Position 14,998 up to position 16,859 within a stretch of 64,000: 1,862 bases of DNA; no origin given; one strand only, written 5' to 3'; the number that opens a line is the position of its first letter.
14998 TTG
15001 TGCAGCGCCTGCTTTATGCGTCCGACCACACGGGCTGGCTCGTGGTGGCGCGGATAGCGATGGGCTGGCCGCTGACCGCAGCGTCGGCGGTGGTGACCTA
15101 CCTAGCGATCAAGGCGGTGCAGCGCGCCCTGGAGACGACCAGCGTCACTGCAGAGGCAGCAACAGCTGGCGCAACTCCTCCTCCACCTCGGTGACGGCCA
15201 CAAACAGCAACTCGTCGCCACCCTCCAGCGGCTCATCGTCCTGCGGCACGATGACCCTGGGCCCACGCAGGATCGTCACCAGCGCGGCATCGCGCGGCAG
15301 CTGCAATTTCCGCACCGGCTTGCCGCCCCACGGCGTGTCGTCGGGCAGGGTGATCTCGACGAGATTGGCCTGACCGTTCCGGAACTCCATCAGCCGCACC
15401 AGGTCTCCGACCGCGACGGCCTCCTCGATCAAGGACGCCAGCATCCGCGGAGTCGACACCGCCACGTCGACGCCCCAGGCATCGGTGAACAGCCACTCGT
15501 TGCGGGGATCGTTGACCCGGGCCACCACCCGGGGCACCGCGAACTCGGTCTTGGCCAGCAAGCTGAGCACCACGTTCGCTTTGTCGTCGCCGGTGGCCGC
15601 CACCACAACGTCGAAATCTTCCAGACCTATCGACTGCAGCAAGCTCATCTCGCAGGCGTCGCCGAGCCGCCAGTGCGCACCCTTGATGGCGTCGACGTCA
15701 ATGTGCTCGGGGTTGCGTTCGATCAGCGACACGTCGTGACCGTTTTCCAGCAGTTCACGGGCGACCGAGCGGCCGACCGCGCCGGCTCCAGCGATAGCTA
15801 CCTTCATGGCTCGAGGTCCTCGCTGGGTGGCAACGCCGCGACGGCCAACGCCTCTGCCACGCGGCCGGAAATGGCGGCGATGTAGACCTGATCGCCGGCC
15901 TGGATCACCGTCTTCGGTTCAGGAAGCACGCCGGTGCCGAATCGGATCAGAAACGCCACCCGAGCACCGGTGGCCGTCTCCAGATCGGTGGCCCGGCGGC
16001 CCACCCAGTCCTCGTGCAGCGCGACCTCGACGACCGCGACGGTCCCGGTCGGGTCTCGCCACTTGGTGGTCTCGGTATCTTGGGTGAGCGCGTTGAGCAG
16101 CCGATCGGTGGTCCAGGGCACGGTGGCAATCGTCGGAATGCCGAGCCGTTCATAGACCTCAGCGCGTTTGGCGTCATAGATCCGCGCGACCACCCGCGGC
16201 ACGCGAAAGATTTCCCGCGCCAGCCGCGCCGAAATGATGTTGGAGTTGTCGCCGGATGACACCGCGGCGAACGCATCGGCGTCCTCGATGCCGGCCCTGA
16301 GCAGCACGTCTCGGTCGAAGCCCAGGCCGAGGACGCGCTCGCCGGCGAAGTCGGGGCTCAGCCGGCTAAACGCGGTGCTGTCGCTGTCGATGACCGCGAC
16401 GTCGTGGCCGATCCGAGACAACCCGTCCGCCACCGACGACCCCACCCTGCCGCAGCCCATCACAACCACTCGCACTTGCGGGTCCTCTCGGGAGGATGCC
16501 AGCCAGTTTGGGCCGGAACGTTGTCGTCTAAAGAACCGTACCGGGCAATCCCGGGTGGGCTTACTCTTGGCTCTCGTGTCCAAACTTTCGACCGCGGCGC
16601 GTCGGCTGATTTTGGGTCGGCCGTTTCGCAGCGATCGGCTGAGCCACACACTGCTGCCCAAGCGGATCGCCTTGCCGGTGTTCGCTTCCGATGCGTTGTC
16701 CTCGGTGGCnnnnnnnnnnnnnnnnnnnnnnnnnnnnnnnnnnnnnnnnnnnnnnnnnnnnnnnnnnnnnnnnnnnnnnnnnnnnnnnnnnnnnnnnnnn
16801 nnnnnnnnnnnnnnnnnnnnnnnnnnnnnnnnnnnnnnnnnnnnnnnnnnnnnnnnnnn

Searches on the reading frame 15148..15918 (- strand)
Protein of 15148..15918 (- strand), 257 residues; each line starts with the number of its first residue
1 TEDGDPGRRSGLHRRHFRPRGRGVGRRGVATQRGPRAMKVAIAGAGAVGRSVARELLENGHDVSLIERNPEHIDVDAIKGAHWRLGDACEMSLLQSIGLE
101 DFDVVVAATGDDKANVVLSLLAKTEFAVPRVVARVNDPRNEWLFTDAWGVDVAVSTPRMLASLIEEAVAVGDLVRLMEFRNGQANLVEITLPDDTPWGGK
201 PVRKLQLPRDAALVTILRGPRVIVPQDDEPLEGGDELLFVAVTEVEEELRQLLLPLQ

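Call 91: search_protein_families(library=pfam, proteins=[window:15148-15918:-], max_evalue=0.001)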
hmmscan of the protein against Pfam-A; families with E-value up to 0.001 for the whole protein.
window:15148-15918:- (257 aa): 12 families
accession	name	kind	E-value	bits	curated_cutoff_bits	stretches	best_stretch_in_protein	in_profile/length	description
PF02254.24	TrkA_N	-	4.7e-28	98.3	23.8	1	40-155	1-115/116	TrkA-N domain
PF02080.26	TrkA_C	-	1.5e-11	44.5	27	1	186-253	1-70/71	TrkA-C domain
PF13460.12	NAD_binding_10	-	9.6e-07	29.3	27.2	1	44-114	2-73/184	NAD(P)H-binding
PF13241.12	NAD_binding_7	-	2.2e-06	28.6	22.1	1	37-124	7-84/104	Putative NAD(P)-binding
PF02558.23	ApbA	-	4.4e-06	26.8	22.2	1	40-74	1-34/150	Ketopantoate reductase PanE/ApbA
PF01266.30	DAO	-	1.6e-05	25.1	27.9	1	39-70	1-32/353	FAD dependent oxidoreductase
PF03807.23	F420_oxidored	-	1.9e-05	25.6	21.6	1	39-121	1-79/94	NADP oxidoreductase coenzyme F420-dependent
PF01370.27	Epimerase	-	0.00024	21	20.9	1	43-115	4-80/240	NAD dependent epimerase/dehydratase family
PF01488.26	Shikimate_DH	-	0.00036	21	24.3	1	37-114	12-88/138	Shikimate / quinate 5-dehydrogenase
PF01210.29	NAD_Gly3P_dh_N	-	0.00068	20.1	23.1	1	39-74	1-36/158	NAD-dependent glycerol-3-phosphate dehydrogenase N-terminus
PF01494.25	FAD_binding_3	-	0.00069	19.4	22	1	38-101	2-60/349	FAD binding domain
PF02737.24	3HCDH_N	-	0.00098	19.5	22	0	39-74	1-36/180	3-hydroxyacyl-CoA dehydrogenase, NAD binding domain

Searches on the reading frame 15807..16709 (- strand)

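Call 91: search_protein_families(library=pfam, proteins=[window:15807-16709:-], max_evalue=0.001)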
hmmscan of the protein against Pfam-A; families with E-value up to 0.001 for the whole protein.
window:15807-16709:- (301 aa): 2 families
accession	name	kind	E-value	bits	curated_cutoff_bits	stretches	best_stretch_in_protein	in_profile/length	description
PF02254.24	TrkA_N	-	3.8e-26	92.1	23.8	1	81-194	1-113/116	TrkA-N domain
PF02080.26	TrkA_C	-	1e-08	35.4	27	1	226-288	3-67/71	TrkA-C domain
